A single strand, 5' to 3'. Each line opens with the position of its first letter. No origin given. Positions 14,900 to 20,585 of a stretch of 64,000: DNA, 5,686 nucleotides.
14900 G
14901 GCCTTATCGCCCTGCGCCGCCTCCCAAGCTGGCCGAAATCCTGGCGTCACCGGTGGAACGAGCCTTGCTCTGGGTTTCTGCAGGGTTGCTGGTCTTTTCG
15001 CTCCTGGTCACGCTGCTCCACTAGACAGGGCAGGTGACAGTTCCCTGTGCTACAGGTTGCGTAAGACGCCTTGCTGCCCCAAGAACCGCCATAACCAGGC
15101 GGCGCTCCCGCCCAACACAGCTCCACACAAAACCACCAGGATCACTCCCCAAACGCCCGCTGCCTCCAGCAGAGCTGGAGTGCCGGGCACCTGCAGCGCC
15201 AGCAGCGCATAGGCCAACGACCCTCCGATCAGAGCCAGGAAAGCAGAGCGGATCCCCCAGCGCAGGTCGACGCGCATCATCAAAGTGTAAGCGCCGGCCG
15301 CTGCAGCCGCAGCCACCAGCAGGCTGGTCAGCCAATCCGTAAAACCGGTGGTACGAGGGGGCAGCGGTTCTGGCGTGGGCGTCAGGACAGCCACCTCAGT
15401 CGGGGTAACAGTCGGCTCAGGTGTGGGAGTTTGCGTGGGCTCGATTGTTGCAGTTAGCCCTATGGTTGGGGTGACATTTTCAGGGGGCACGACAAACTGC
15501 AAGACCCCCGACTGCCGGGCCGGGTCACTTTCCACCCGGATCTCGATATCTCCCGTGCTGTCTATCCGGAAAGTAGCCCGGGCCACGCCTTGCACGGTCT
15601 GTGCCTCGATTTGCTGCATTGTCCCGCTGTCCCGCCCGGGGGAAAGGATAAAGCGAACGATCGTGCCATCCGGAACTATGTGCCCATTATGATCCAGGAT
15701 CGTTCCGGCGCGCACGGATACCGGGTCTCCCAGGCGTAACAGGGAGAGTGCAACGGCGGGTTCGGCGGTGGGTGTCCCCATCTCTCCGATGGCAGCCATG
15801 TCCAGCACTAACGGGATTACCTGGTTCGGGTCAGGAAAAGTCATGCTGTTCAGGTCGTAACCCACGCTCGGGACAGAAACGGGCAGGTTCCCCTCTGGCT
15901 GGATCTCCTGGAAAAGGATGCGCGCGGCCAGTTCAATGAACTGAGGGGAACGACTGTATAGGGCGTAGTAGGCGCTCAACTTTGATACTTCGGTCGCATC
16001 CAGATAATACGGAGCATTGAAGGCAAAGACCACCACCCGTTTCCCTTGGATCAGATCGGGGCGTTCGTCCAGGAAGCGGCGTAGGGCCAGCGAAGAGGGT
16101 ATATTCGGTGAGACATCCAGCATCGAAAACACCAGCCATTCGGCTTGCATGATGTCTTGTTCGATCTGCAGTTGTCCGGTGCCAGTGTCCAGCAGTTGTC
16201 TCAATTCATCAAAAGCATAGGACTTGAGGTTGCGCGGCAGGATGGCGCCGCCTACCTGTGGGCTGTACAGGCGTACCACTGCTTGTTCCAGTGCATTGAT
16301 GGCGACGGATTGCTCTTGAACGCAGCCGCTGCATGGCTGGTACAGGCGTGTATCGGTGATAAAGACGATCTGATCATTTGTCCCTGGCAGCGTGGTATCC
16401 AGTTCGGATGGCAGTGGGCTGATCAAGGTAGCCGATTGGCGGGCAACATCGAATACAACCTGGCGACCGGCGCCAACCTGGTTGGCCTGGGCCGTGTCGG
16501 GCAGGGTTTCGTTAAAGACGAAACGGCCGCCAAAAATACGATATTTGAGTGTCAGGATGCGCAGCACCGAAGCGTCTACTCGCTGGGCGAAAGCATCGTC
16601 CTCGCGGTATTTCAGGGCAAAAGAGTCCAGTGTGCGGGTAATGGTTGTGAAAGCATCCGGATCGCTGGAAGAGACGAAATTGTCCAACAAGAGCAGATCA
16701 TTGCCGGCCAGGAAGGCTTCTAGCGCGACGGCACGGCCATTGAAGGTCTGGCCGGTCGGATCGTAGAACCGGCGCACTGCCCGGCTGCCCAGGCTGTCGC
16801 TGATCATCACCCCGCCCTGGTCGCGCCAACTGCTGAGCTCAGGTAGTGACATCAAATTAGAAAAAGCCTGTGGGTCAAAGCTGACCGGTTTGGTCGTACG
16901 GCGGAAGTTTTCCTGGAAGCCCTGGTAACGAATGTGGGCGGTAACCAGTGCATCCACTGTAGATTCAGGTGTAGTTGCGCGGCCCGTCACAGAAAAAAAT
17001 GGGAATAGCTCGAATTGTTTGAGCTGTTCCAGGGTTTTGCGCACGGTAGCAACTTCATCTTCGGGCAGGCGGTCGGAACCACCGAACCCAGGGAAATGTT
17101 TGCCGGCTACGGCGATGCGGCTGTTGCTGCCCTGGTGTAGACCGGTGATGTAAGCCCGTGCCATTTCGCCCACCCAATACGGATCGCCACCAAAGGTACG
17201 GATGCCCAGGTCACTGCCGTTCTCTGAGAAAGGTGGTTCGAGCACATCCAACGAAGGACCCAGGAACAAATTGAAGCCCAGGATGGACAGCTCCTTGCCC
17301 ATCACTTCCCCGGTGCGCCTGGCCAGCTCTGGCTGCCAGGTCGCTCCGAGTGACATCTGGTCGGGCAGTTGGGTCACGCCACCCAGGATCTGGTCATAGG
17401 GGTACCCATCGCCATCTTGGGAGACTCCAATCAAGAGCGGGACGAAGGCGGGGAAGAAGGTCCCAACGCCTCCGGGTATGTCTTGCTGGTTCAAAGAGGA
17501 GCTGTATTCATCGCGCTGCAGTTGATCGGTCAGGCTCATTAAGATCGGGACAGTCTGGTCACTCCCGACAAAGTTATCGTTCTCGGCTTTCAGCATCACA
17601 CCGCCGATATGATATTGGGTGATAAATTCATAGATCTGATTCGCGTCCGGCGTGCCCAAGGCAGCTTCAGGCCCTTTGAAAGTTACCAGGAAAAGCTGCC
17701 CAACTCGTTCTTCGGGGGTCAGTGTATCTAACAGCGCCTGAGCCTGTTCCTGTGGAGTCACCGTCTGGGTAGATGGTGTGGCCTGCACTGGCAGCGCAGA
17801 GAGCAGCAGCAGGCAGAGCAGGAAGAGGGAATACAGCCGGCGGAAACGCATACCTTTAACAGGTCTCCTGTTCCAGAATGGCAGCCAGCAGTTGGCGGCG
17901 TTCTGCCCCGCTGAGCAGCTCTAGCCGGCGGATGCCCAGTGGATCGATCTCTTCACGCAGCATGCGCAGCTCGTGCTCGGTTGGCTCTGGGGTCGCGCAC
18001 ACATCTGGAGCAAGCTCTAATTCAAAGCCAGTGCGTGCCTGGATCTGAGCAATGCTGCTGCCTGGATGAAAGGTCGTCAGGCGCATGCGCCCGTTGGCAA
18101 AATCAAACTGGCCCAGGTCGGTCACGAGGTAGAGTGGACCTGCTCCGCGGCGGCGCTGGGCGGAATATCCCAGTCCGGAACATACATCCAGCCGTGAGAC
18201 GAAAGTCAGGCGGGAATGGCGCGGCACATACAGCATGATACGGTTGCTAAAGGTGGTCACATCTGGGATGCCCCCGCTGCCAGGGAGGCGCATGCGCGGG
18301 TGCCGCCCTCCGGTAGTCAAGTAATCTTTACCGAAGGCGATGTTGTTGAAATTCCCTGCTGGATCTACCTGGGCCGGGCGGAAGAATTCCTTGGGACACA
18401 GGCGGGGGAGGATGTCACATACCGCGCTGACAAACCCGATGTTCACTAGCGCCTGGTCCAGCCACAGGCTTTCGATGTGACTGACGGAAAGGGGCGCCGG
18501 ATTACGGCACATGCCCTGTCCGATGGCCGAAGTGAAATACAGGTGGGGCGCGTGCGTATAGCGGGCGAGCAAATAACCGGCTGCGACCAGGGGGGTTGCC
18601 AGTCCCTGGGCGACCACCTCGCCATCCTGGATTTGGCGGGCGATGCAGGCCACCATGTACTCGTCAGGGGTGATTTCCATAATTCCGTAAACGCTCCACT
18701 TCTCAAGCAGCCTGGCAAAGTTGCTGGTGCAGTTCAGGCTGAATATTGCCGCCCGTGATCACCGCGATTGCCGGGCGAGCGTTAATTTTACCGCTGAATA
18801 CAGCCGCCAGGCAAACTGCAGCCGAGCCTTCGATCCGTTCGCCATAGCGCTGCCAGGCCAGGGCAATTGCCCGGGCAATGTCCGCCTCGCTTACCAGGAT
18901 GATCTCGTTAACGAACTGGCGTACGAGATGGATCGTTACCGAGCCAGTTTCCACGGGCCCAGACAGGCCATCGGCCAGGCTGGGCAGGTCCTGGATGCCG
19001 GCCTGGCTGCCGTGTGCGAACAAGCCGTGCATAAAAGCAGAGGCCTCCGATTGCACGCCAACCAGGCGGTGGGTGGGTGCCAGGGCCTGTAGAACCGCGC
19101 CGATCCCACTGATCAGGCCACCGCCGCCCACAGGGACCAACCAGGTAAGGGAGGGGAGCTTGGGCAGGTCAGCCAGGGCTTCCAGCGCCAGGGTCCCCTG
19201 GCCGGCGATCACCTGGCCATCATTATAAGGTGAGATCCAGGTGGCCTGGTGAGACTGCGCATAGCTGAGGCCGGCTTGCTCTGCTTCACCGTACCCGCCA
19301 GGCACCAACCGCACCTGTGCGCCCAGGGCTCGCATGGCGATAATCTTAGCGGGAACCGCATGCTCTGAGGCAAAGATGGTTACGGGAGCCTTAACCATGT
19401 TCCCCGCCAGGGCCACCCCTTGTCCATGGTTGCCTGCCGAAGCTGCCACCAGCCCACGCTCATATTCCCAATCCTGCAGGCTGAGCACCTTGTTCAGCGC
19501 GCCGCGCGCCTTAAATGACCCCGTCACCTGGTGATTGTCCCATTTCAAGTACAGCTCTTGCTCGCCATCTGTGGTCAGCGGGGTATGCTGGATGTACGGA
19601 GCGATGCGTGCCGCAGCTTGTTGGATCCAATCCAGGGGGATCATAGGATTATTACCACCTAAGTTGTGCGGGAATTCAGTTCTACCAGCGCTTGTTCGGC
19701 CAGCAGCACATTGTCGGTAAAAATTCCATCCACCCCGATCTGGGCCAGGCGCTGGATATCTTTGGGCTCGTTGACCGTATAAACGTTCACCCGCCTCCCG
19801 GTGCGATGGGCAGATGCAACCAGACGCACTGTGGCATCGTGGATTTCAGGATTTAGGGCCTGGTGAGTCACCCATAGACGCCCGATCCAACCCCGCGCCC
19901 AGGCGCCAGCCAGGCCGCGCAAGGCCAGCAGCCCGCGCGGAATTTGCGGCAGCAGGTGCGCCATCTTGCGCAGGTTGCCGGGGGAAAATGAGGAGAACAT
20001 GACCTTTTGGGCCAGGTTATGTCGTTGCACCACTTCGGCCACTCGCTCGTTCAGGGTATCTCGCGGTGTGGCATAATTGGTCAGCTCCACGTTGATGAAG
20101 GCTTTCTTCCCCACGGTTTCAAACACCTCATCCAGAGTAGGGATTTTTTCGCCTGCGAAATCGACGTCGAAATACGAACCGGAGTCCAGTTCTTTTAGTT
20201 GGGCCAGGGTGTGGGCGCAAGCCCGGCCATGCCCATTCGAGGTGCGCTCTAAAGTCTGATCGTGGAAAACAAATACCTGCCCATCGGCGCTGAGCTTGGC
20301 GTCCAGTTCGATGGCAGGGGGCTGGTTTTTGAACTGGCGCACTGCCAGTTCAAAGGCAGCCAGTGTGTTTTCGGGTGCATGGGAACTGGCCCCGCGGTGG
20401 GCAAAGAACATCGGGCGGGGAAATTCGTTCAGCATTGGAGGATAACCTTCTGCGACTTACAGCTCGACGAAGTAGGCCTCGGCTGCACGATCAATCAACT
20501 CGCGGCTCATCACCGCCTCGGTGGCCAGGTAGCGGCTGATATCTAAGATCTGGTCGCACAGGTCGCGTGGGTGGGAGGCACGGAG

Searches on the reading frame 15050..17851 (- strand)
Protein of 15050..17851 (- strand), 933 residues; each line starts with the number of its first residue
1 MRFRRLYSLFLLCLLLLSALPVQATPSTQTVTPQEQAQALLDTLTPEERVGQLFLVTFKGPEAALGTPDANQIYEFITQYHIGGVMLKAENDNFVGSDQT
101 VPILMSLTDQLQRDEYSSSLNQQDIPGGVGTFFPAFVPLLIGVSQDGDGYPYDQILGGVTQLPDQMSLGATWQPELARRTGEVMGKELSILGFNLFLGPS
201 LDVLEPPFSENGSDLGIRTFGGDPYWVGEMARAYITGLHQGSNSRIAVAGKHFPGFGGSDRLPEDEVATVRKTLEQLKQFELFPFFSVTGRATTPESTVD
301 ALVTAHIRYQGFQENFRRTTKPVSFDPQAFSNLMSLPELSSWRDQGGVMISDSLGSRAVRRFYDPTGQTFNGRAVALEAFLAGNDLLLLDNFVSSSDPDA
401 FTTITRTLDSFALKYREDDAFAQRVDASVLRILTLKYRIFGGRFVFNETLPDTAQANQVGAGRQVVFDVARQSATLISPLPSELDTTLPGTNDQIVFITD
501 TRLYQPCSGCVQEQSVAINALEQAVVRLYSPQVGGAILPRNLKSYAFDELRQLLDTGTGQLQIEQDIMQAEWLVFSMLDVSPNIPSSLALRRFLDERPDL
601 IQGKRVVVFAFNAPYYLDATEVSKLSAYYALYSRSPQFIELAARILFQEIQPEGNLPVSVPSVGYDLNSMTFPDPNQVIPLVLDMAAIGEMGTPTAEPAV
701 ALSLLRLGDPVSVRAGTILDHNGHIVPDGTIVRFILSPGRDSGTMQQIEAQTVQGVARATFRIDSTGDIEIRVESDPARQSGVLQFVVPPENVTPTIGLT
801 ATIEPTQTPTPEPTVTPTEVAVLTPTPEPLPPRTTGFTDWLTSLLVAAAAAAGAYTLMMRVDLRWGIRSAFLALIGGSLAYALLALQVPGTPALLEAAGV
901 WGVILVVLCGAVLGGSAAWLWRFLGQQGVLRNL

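Call 17: search_protein_families(library=pfam, proteins=[window:15050-17851:-], max_evalue=0.0001)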
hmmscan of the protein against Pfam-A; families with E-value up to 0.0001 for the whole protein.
window:15050-17851:- (933 aa): 1 family
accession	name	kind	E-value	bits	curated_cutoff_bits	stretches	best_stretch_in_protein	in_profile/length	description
PF00933.27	Glyco_hydro_3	-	2.7e-33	116.2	27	1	47-425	3-313/316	Glycosyl hydrolase family 3 N terminal domain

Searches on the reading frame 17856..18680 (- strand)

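Call 17: search_protein_families(library=pfam, proteins=[window:17856-18680:-], max_evalue=0.0001)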
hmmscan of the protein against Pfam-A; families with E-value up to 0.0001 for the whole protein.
window:17856-18680:- (274 aa): 1 family
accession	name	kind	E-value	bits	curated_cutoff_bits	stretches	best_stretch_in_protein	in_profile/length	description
PF01144.29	CoA_trans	-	2.5e-07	30.7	23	0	102-214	108-215/217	Coenzyme A transferase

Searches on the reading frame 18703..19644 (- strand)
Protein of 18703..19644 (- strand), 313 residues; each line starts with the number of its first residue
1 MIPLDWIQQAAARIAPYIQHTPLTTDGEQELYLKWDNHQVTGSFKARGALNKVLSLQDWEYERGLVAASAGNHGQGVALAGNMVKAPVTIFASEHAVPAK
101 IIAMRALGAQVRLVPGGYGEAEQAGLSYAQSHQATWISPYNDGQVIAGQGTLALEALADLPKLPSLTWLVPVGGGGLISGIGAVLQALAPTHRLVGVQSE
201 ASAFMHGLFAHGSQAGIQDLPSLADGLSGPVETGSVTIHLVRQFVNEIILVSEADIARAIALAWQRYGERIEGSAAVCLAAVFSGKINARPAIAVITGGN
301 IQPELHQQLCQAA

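Call 17: search_protein_families(library=pfam, proteins=[window:18703-19644:-], max_evalue=0.0001)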
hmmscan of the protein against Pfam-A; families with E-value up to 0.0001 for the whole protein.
window:18703-19644:- (313 aa): 1 family
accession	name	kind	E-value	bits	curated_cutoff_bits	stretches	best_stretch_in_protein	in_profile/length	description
PF00291.31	PALP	-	3.2e-64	217.5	35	1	16-298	9-295/295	Pyridoxal-phosphate dependent enzyme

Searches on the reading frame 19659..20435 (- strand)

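Call 17: search_protein_families(library=pfam, proteins=[window:19659-20435:-], max_evalue=0.0001)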
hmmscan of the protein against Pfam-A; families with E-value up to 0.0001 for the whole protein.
window:19659-20435:- (258 aa): 1 family
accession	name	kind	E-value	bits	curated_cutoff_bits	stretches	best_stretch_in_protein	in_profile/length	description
PF03009.23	GDPD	-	7e-45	154.5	23.6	1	13-243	1-242/244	Glycerophosphoryl diester phosphodiesterase family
